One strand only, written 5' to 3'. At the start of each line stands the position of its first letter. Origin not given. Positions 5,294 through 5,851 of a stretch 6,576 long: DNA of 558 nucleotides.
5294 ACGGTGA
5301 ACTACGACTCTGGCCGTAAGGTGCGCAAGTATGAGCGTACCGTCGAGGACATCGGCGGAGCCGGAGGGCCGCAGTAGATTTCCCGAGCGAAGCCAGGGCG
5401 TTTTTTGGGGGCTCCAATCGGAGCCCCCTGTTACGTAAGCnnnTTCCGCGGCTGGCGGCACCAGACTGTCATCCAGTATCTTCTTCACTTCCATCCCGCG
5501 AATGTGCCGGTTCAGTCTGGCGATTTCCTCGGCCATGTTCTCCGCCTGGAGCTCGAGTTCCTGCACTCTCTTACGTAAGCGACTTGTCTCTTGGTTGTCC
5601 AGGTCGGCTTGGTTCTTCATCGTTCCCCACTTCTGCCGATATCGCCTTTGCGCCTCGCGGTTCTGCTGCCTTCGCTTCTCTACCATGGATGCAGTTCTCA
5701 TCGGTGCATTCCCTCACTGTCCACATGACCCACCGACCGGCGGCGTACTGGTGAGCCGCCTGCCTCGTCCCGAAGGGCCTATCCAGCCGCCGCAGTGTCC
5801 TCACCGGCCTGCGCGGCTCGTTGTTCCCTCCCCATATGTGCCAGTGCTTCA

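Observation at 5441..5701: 86-aa phage protein with a eukaryote-type (Yap/Pap1-like) bZIP basic-region signature and a heptad zipper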

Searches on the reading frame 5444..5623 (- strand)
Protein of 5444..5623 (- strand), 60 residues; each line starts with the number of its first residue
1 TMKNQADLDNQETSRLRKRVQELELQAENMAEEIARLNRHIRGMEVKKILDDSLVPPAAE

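Call 38: search_protein_families(library=pfam, max_evalue=10, proteins=[window:5444-5623:-])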
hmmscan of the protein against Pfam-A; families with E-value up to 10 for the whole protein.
seq(60 aa): 5 families
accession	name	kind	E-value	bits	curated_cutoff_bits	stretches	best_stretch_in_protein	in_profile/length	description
PF04899.17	MbeD_MobD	-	0.012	16.2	21.6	1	4-38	35-69/70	MbeD/MobD like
PF00170.26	bZIP_1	-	0.017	15.6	27.6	1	11-45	26-60/64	bZIP transcription factor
PF11932.13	DUF3450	-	0.02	14.6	32.6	1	6-47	25-66/241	Protein of unknown function (DUF3450)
PF24245.1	INO80F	-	0.038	14.5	25.1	1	14-44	6-36/47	INO80 complex subunit F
PF10779.14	XhlA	-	0.088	13.4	34.7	1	13-44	13-44/67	Haemolysin XhlA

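Call 72: search_protein_families(library=phrogs, max_evalue=0.1, proteins=[window:5444-5623:-])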
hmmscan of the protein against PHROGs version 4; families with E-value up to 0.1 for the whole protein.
seq(60 aa): 4 families
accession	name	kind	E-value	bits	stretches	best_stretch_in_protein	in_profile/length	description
phrog_7813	-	unknown function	0.001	20.3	1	6-53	15-62/151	-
phrog_7330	-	unknown function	0.0071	17.6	1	10-48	41-77/82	-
phrog_736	-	unknown function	0.012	16.7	1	17-45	65-93/112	-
phrog_18076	-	other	0.03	15.7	1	3-41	66-104/106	hol-like chemotaxis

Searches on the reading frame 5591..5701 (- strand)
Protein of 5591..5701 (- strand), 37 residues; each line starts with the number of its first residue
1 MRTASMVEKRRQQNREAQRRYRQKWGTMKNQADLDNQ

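Call 38: search_protein_families(library=pfam, max_evalue=10, proteins=[window:5612-5701:-])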
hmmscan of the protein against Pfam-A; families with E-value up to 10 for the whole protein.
seq(30 aa): 2 families
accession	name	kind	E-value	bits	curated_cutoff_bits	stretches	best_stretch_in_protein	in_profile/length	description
PF00170.26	bZIP_1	-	2.9e-05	24.5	27.6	1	7-24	6-23/64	bZIP transcription factor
PF07716.20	bZIP_2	-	0.0032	17.9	22.3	1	8-24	7-22/54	Basic region leucine zipper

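Call 54: search_protein_families(library=phrogs, max_evalue=1, proteins=[window:5612-5701:-])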
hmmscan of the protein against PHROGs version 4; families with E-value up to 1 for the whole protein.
seq(30 aa): 1 family
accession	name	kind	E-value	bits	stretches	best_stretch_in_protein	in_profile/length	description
phrog_20983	-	unknown function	0.37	11.4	1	6-23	139-156/214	-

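Call 72: search_protein_families(library=phrogs, max_evalue=0.1, proteins=[window:5591-5701:-])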
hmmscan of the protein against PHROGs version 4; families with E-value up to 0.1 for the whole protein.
seq(37 aa): 0 families
